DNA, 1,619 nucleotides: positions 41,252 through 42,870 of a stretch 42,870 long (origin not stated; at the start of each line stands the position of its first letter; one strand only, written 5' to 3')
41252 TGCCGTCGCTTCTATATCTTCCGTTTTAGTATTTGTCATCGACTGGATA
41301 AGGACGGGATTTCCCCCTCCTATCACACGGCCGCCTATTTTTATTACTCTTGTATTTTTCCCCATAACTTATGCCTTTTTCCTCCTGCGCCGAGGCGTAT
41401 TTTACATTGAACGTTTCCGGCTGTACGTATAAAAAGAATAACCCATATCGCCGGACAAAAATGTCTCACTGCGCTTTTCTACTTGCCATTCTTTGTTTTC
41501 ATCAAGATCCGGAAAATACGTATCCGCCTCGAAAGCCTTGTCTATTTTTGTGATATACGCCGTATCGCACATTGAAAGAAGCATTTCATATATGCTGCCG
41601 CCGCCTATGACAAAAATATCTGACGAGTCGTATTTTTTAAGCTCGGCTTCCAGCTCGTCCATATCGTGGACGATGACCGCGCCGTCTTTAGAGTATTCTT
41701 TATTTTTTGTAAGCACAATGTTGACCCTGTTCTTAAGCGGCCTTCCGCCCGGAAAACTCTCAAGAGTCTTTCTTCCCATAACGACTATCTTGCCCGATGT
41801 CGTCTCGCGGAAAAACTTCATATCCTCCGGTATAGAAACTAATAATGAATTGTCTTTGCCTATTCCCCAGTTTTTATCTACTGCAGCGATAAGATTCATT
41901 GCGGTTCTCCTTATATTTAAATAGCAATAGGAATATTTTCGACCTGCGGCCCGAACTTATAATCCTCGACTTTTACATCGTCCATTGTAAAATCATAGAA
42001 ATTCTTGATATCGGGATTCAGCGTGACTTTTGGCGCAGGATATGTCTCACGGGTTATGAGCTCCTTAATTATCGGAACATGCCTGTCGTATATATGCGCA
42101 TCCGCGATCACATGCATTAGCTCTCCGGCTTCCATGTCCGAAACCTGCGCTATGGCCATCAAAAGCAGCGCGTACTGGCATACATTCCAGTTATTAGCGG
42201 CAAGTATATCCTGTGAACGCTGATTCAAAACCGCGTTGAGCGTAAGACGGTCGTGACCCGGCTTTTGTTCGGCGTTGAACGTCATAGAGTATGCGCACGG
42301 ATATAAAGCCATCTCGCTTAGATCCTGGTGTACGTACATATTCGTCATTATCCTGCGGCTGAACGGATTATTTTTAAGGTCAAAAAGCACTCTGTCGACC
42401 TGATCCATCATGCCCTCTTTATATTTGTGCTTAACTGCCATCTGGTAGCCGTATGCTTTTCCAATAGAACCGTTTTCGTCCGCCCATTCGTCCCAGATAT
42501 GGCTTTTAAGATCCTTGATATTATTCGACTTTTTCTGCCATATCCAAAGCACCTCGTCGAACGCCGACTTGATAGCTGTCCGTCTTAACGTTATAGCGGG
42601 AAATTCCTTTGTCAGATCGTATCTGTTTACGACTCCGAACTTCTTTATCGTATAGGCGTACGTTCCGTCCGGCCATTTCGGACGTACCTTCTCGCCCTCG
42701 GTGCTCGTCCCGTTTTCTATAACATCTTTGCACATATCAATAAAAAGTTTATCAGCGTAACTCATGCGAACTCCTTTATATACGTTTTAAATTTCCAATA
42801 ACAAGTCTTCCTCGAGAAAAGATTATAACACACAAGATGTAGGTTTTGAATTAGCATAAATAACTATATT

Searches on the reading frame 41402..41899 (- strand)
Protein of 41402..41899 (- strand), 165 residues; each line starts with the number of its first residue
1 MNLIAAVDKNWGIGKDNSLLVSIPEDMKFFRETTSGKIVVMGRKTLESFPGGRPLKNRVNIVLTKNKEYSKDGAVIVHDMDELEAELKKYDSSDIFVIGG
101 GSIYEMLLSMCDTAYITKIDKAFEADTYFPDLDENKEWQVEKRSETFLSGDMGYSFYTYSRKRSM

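Call 53: search_protein_families(library=pfam, proteins=[window:41402-41899:-], max_evalue=0.00001)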
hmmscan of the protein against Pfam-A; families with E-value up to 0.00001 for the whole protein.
window:41402-41899:- (165 aa): 1 family
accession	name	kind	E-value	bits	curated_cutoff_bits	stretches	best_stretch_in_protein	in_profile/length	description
PF00186.24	DHFR_1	-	2.2e-49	167.7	25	1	2-160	3-158/159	Dihydrofolate reductase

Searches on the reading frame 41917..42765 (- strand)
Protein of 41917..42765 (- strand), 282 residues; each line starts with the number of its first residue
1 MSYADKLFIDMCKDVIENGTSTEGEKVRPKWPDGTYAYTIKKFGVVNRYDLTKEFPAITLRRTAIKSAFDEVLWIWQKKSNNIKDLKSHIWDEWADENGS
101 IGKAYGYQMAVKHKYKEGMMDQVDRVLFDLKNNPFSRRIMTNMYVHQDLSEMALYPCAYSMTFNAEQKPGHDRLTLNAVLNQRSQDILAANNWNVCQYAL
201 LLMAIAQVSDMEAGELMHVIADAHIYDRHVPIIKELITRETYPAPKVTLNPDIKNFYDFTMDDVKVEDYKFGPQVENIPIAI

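Call 53: search_protein_families(library=pfam, proteins=[window:41917-42765:-], max_evalue=0.00001)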
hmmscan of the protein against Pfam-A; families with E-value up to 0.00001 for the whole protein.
window:41917-42765:- (282 aa): 1 family
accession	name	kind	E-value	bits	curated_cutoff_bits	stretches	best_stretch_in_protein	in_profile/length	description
PF00303.24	Thymidylat_synt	-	2e-86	289.9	24.3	1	7-277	2-262/266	Thymidylate synthase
